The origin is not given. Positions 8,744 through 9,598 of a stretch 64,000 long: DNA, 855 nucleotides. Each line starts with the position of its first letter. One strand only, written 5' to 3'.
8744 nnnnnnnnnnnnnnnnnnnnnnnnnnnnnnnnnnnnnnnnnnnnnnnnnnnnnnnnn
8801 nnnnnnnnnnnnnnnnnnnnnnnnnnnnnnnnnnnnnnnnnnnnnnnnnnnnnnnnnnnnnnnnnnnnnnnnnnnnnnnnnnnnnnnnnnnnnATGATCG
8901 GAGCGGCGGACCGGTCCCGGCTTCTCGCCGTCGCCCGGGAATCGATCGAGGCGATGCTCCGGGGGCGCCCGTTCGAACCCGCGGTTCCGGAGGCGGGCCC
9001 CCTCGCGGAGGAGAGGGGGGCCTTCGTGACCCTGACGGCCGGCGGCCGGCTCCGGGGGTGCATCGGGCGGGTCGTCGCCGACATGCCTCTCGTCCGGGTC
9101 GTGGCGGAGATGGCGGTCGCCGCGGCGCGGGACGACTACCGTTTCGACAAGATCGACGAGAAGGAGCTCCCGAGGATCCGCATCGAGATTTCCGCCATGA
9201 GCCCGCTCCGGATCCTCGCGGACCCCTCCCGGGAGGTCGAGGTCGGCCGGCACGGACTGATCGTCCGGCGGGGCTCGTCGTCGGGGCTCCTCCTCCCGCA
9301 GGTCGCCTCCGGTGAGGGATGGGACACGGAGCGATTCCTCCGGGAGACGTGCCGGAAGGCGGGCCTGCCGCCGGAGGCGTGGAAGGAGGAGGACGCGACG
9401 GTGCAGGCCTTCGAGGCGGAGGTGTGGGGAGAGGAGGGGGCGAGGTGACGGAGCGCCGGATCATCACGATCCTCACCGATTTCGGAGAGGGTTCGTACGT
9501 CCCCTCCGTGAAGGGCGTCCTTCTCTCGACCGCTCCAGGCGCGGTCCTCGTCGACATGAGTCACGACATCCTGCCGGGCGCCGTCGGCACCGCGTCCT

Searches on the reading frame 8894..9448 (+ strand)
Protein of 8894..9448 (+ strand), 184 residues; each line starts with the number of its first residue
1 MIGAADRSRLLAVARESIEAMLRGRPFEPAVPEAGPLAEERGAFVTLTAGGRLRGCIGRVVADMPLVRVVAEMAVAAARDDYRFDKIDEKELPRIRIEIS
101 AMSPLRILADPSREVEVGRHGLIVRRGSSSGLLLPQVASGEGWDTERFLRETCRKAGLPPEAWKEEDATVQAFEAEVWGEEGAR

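Call 3: search_protein_families(library=ncbifam, proteins=[window:8894-9448:+], max_evalue=0.001)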
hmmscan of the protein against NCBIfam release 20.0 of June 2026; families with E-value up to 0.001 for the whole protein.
window:8894-9448:+ (184 aa): 3 families
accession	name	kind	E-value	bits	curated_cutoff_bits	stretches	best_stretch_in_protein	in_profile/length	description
TIGR04335.1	AmmeMemoSam_A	hypoth_equivalog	1.5e-50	171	99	1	9-178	2-175/175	AmmeMemoRadiSam system protein A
NF002000.0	PRK00801.1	equivalog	4.4e-48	163.1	273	1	7-181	9-187/201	hypothetical protein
TIGR00296.1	TIGR00296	hypoth_equivalog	1.7e-37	129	91.05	1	10-182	12-192/200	TIGR00296 family protein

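Call 4: search_protein_families(library=pfam, proteins=[window:8894-9448:+], max_evalue=0.001)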
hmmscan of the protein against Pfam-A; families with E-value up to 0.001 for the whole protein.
window:8894-9448:+ (184 aa): 1 family
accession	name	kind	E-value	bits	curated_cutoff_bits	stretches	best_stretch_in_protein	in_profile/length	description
PF01871.22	AMMECR1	-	5.9e-51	172.7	25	1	12-178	2-168/168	AMMECR1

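Call 27: find_homologous_proteins(query=window:8894-9448:+, max_evalue=1e-10)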
Query window:8894-9448:+ (184 aa): 7231 proteins with E <= 1e-10 among 8000 candidates; the best 120 are listed.
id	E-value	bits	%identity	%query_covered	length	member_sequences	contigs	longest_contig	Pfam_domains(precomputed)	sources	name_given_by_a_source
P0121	4.8e-112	390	100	100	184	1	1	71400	PF01871.23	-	-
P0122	7.3e-86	304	79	100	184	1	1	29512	PF01871.23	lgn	-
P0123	3.5e-74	266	68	100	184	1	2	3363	PF01871.23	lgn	-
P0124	1.2e-69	252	69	98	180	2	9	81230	PF01871.23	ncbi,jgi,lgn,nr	ncbi:MAG: AmmeMemoRadiSam system protein A [Candidatus Eisenbacteria bacterium]|nr:AmmeMemoRadiSam s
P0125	1.2e-67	245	65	98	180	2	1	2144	PF01871.23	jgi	-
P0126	1.6e-65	238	65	99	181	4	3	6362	PF01871.23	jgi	jgi:AmmeMemoRadiSam system protein A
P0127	4.5e-65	237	65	98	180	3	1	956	PF01871.23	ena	-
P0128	4.5e-65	237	66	98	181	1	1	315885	PF01871.23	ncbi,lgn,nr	ncbi:MAG: AmmeMemoRadiSam system protein A [Candidatus Eisenbacteria bacterium]|nr:AmmeMemoRadiSam s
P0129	6.6e-64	233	64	98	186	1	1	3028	PF01871.23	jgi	-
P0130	1.8e-63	232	65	98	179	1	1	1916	PF01871.23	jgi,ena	-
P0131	3.1e-63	231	62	98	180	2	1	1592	PF01871.23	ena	-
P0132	3.9e-63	230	65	96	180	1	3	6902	PF01871.23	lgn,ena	-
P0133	8.5e-63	229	65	98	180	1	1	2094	PF01871.23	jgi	-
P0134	1.5e-62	229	65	98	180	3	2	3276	PF01871.23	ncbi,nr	ncbi:MAG: AmmeMemoRadiSam system protein A [Candidatus Latescibacterota bacterium]|nr:MAG: AmmeMemoR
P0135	1.8e-62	228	63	98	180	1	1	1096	PF01871.23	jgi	jgi:AmmeMemoRadiSam system protein A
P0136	2.8e-62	228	64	98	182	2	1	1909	PF01871.23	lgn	-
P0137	4.1e-62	227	62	98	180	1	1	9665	PF01871.23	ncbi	-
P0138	9.8e-62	226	62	98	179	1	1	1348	PF01871.23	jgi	jgi:AmmeMemoRadiSam system protein A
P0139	1.9e-61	225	61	98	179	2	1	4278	PF01871.23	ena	-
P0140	1.3e-60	222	61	98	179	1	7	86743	PF01871.23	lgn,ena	-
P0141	3.8e-58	214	63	98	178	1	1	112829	PF01871.23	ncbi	-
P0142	4.8e-58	214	62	98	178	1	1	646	PF01871.23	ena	-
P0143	1.0e-57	213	64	98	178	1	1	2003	PF01871.23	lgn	-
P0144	1.9e-57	212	63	93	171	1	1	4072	PF01871.23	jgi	-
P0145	4.7e-57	211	59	98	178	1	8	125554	PF01871.23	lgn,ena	-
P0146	6.4e-55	204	58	98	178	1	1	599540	PF01871.23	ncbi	-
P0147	1.8e-53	199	56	97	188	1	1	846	PF01871.23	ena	-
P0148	8.2e-53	197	57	98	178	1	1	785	PF01871.23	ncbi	-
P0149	1.2e-51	193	55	98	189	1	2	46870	PF01871.23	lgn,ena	-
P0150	1.3e-50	190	55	96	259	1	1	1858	PF01871.23,PF01875.23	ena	-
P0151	4.9e-50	188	59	80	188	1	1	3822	PF01871.23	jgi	jgi:AmmeMemoRadiSam system protein A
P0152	6.2e-50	187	56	98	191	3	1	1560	PF01871.23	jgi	-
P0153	6.3e-50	187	63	76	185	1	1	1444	PF01871.23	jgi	-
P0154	1.1e-49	187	55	90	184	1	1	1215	PF01871.23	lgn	-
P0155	1.2e-49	187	54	96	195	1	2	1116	PF01871.23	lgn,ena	-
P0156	1.9e-49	186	51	98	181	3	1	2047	PF01871.23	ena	-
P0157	2.2e-49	186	53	96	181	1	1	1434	PF01871.23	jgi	-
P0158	2.8e-49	185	56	98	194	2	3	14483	PF01871.23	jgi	jgi:AmmeMemoRadiSam system protein A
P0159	3.4e-49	185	52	96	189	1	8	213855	PF01871.23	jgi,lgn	jgi:AmmeMemoRadiSam system protein A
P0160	3.8e-49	185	55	95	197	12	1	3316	PF01871.23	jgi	-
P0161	4.1e-49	185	54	90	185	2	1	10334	PF01871.23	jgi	jgi:AmmeMemoRadiSam system protein A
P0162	4.4e-49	185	55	95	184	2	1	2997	PF01871.23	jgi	jgi:AmmeMemoRadiSam system protein A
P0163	4.7e-49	185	54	98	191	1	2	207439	PF01871.23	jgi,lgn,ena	-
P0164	5.1e-49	184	55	96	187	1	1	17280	PF01871.23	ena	-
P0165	5.3e-49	184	53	98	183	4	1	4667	PF01871.23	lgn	-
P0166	8.4e-49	184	53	96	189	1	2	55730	PF01871.23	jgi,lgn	jgi:AmmeMemoRadiSam system protein A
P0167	8.4e-49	184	51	98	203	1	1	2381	PF01871.23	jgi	-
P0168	1.1e-48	183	54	98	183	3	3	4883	PF01871.23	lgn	-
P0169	1.5e-48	183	53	98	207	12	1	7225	PF01871.23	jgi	jgi:AmmeMemoRadiSam system protein A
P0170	1.8e-48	183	54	98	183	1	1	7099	PF01871.23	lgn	-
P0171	1.9e-48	183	53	93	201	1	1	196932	PF01871.23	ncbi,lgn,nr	ncbi:MAG: TIGR00296 family protein [Candidatus Poribacteria bacterium]|nr:MAG: TIGR00296 family prot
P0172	2.1e-48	182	53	96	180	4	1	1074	PF01871.23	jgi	jgi:AmmeMemoRadiSam system protein A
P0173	3.1e-48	182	53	98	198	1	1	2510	PF01871.23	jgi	jgi:AmmeMemoRadiSam system protein A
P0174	3.1e-48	182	54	100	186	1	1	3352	PF01871.23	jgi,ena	-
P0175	4.3e-48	181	53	97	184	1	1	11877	PF01871.23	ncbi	-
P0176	4.9e-48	181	54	98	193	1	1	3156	PF01871.23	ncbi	-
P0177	5.9e-48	181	55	95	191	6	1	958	PF01871.23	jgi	-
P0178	6.1e-48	181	51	92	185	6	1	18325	PF01871.23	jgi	jgi:AmmeMemoRadiSam system protein A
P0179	8.1e-48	181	54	98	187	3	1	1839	PF01871.23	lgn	-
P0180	9.0e-48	180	55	98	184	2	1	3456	PF01871.23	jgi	jgi:AmmeMemoRadiSam system protein A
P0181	1.0e-47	180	53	97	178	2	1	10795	PF01871.23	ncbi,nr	ncbi:MAG: AmmeMemoRadiSam system protein A [Gemmatimonadetes bacterium]|nr:AmmeMemoRadiSam system pr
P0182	1.0e-47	180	52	98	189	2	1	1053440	PF01871.23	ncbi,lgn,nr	ncbi:MAG: AmmeMemoRadiSam system protein A [Syntrophaceae bacterium]|nr:AmmeMemoRadiSam system prote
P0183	1.1e-47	180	54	98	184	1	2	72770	PF01871.23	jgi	jgi:AmmeMemoRadiSam system protein A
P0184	1.1e-47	180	55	96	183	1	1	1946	PF01871.23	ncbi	-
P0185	1.4e-47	180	52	97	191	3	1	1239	PF01871.23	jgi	jgi:AmmeMemoRadiSam system protein A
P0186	1.4e-47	180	53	98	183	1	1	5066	PF01871.23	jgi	jgi:uncharacterized protein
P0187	1.4e-47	180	53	98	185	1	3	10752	PF01871.23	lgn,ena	-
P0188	1.5e-47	180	57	95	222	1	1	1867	PF01871.23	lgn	-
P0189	1.7e-47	180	55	88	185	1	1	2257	PF01871.23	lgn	-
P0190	1.8e-47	179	54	98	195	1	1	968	PF01871.23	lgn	-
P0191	1.8e-47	179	52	99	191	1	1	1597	PF01871.23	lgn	-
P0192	2.0e-47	179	54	90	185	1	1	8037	PF01871.23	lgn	-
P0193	2.0e-47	179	55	95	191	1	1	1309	PF01871.23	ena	-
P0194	2.1e-47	179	52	99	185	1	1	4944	PF01871.23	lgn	-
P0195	2.2e-47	179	53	97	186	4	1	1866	PF01871.23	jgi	jgi:AmmeMemoRadiSam system protein A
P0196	2.3e-47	179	52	98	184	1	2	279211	PF01871.23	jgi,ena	jgi:AmmeMemoRadiSam system protein A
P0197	2.5e-47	179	53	97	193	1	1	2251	PF01871.23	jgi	jgi:AmmeMemoRadiSam system protein A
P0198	2.6e-47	179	53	97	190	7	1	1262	PF01871.23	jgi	jgi:AmmeMemoRadiSam system protein A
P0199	2.8e-47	179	53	96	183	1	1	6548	PF01871.23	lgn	-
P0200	3.1e-47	179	52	96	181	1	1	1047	PF01871.23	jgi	-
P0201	3.1e-47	179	52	96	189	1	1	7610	PF01871.23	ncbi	ncbi:MAG TPA: AmmeMemoRadiSam system protein A [Syntrophales bacterium]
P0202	3.2e-47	179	52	95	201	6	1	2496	PF01871.23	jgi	-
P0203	3.4e-47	179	51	96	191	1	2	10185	PF01871.23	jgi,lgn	jgi:AmmeMemoRadiSam system protein A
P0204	3.4e-47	178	54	98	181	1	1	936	PF01871.23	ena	-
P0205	3.8e-47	178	53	95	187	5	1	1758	PF01871.23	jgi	jgi:AmmeMemoRadiSam system protein A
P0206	3.8e-47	178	53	95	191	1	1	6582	PF01871.23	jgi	jgi:AmmeMemoRadiSam system protein A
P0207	3.8e-47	178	52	98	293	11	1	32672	PF01871.23,PF01875.23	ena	-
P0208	4.3e-47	178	51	98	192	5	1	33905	PF01871.23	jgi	jgi:AmmeMemoRadiSam system protein A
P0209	4.4e-47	178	53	98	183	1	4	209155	PF01871.23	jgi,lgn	jgi:AmmeMemoRadiSam system protein A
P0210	4.5e-47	178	49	98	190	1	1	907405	PF01871.23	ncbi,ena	-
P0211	4.6e-47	178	52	99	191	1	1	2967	PF01871.23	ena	-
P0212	4.7e-47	178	51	98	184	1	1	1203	PF01871.23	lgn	-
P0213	5.3e-47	178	53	96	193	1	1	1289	PF01871.23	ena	-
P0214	5.4e-47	178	54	90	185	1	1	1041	PF01871.23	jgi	jgi:AmmeMemoRadiSam system protein A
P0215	5.8e-47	178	52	98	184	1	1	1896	PF01871.23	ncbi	-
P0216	6.3e-47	178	53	96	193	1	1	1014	PF01871.23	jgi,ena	-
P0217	6.3e-47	178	55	99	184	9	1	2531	PF01871.23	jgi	jgi:AmmeMemoRadiSam system protein A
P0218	6.4e-47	178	53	96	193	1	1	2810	PF01871.23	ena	-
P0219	6.5e-47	178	55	98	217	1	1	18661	PF01871.23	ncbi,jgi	ncbi:MAG TPA: AmmeMemoRadiSam system protein A [Vicinamibacteria bacterium]|jgi:AmmeMemoRadiSam syst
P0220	7.4e-47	177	55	98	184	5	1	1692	PF01871.23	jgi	jgi:AmmeMemoRadiSam system protein A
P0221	7.8e-47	177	53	92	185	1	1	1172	PF01871.23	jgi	jgi:AmmeMemoRadiSam system protein A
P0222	7.9e-47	177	54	98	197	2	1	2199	PF01871.23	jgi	jgi:AmmeMemoRadiSam system protein A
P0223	8.0e-47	177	52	98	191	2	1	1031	PF01871.23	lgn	-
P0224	8.0e-47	177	53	96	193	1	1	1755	PF01871.23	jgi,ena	-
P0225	9.1e-47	177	53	96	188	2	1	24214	PF01871.23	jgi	-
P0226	9.6e-47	177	55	99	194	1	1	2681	PF01871.23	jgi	jgi:AmmeMemoRadiSam system protein A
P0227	1.1e-46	177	54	97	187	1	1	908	PF01871.23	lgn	-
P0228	1.1e-46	177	49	97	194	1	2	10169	PF01871.23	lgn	-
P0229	1.2e-46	177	55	97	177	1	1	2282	PF01871.23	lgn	-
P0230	1.2e-46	177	51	92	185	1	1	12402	PF01871.23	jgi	jgi:AmmeMemoRadiSam system protein A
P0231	1.2e-46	177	53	97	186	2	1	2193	PF01871.23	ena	-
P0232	1.3e-46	177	56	98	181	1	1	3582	PF01871.23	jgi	jgi:AmmeMemoRadiSam system protein A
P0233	1.3e-46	177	53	96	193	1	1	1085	PF01871.23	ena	-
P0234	1.4e-46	176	51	96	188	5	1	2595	PF01871.23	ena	-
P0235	1.5e-46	176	54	93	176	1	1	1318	PF01871.23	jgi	jgi:AmmeMemoRadiSam system protein A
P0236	1.6e-46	176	54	95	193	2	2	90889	PF01871.23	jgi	jgi:AmmeMemoRadiSam system protein A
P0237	1.6e-46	176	56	97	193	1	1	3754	PF01871.23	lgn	-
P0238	1.8e-46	176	54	97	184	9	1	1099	PF01871.23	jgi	jgi:hypothetical protein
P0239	1.8e-46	176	50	96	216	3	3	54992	PF01871.23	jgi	-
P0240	2.0e-46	176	52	96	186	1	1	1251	PF01871.23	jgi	jgi:AmmeMemoRadiSam system protein A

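Call 31: find_related_loci(query=A2, collection=genome_contigs, flank=10000)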
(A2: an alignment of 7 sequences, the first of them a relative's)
Query A2 (184 aa) in genome_contigs; peptide patterns used: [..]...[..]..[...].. (x = any residue, [..] = any of these).
600 stretches matched a pattern (row limit reached: there are more); 592 encode a relative of the query (tblastn E <= 1e-3); the best 80 are kept; 80 distinct loci.
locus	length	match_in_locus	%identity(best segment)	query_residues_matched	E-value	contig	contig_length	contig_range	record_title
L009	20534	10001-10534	58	1-180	2e-59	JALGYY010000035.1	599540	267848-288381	MAG: bacterium isolate LQ108M_Bin_12 LQ108M_Bin_12_scaffold_2, whole genome shotgun sequence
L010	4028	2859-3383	55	6-181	1e-57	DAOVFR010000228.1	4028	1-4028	MAG TPA_asm: Candidatus Krumholzibacteriota bacterium isolate CSMAG_1114 CSMAG_1114_k141_7281382_length_4028_cov_7.0000,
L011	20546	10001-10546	50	1-184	1e-52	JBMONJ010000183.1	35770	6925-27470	MAG: Candidatus Omnitrophota bacterium isolate Betzabe_MAG073 MAG073_183, whole genome shotgun sequence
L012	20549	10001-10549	52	2-182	9e-51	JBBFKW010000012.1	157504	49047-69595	MAG: Desulfosoma sp. isolate Uz-U4-09 NODE_131_length_157504_cov_28.712123, whole genome shotgun sequence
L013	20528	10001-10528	49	2-178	1e-50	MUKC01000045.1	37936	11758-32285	MAG: Desulfobacca sp. 4484_104 ex4484_104_scaffold_4651, whole genome shotgun sequence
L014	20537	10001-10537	49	1-181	4e-50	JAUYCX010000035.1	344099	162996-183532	MAG: Candidatus Omnitrophota bacterium isolate C20_maxbin.112_sub C20_k141_170329, whole genome shotgun sequence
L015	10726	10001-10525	48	6-181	4e-50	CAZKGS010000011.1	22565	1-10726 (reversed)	MAG TPA_asm: uncultured Syntrophaceae bacterium isolate SRP178699_co3_249 genome assembly, contig: NODE_807_length_22565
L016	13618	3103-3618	49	6-178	3e-50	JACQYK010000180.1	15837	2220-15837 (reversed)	MAG: Deltaproteobacteria bacterium isolate NC_groundwater_1539_Pr4_S-0.65um_50_9 SR1-18-Sp65_coassembly_scaffold_246568,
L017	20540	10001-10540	50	1-181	4e-50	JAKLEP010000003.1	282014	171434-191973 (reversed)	MAG: Candidatus Omnitrophota bacterium isolate RA.bin136 RA.bin136_3, whole genome shotgun sequence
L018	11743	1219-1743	47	6-181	1e-47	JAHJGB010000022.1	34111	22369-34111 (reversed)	MAG: Candidatus Omnitrophota bacterium isolate Modern_marine_glass_biofilm.mb.50 Modern_marine_glas.mb.50_k141_113650, w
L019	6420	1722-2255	51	5-180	5e-50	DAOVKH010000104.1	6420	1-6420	MAG TPA_asm: Deltaproteobacteria bacterium isolate CSMAG_1414 CSMAG_1414_k141_4646147_length_6420_cov_27.3641, whole gen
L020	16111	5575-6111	49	2-181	7e-50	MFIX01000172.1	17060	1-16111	MAG: Candidatus Glassbacteria bacterium RIFCSPLOWO2_12_FULL_58_11 rifcsplowo2_12_scaffold_4020, whole genome shotgun seq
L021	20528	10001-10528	48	2-178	8e-50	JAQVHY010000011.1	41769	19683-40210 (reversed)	MAG: Desulfobacca sp. isolate STE_27 NODE_1660_length_41769_cov_4.107079_Sandtown_E, whole genome shotgun sequence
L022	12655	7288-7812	48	6-181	2e-49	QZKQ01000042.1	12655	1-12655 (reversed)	MAG: Candidatus Zixiibacteriota bacterium isolate SURF_9 Ga0104751_1006932, whole genome shotgun sequence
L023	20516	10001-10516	52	6-178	9e-50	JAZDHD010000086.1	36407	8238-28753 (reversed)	MAG: Pseudomonadota bacterium isolate MEGAHIT-group-0.299 k141_20327393, whole genome shotgun sequence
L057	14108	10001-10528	46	6-181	7e-47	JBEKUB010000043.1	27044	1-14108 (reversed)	MAG: Terracidiphilus sp. isolate SPRUCE 571 SPRUCE_571_43, whole genome shotgun sequence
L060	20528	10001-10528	46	5-181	2e-46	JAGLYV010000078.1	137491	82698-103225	MAG: Candidatus Krumholzibacteriia bacterium isolate RS_13_38 ZL320.bin.38.fa_78, whole genome shotgun sequence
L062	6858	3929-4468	44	5-184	2e-46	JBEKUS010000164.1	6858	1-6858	MAG: Terracidiphilus sp. isolate SPRUCE 587 SPRUCE_587_164, whole genome shotgun sequence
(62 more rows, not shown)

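Call 45: search_solved_structures(query=window:8894-9448:+, max_evalue=0.00001)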
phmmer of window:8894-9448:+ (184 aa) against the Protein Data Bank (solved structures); distinct sequences matched with E-value up to 0.00001: 3.
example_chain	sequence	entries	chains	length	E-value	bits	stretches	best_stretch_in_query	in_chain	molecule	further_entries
1vaj_A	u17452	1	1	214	6e-35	123.9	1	10-182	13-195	Hypothetical protein PH0010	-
1zq7_A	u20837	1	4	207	4.4e-34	121.1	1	10-180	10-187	Hypothetical protein MM0484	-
1wsc_A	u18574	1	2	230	1.4e-23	86.8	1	35-181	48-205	Hypothetical protein ST0229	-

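Call 53: search_protein_families(library=ncbifam, proteins=[L060:7839-8960:+], max_evalue=1e-10)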
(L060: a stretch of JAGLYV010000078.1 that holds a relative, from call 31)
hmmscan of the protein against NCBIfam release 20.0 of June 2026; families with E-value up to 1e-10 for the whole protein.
L060:7839-8960:+ (374 aa): 8 families
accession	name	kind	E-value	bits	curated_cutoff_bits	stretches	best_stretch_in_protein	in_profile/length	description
TIGR04337.1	AmmeMemoSam_rS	hypoth_equivalog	1e-111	373.2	220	1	43-373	1-333/349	AmmeMemoRadiSam system radical SAM enzyme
TIGR02493.1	PFLA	equivalog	2e-17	63.4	231.75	1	118-275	22-183/235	pyruvate formate-lyase-activating protein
TIGR02495.1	NrdG2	equivalog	1.7e-16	60.2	131.15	1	109-277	14-182/193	anaerobic ribonucleoside-triphosphate reductase activating protein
TIGR02494.1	PFLE_PFLC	subfamily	5.5e-16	58.7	174.35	1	163-282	127-246/293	glycyl-radical enzyme activating protein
TIGR04041.1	activase_YjjW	hypoth_equivalog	5.8e-16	58.7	250.2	1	161-290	110-238/276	YjjW family glycine radical enzyme activase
NF048010.1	SfplDhtActHpsHDes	equivalog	5.7e-14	51.6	430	1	163-277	135-251/298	(2S)-3-sulfopropanediol dehydratase activating enzyme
TIGR04003.1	rSAM_BssD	equivalog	2.3e-11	43.4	496.45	1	163-275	131-244/314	[benzylsuccinate synthase]-activating enzyme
TIGR02666.1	moaA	equivalog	8.8e-11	41.3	284.05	0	118-277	17-182/336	GTP 3',8-cyclase MoaA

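Call 63: search_protein_families(library=pfam, proteins=[L062:4491-6857:-, L057:6758-7768:+], max_evalue=0.001)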
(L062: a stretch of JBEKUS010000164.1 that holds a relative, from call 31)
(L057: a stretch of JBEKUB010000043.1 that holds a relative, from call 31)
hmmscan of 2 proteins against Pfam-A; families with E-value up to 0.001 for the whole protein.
L062:4491-6857:- (789 aa): 1 family
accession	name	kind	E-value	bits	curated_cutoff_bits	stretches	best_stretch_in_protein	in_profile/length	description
PF01564.23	Spermine_synth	-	6.2e-27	94.8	22.9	1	278-439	6-164/186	Spermine/spermidine synthase domain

L057:6758-7768:+ (337 aa): 1 family
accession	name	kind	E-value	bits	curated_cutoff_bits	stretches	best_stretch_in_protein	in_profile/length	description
PF04015.17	DUF362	-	1.2e-23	84.7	24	1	98-288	1-198/200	Domain of unknown function (DUF362)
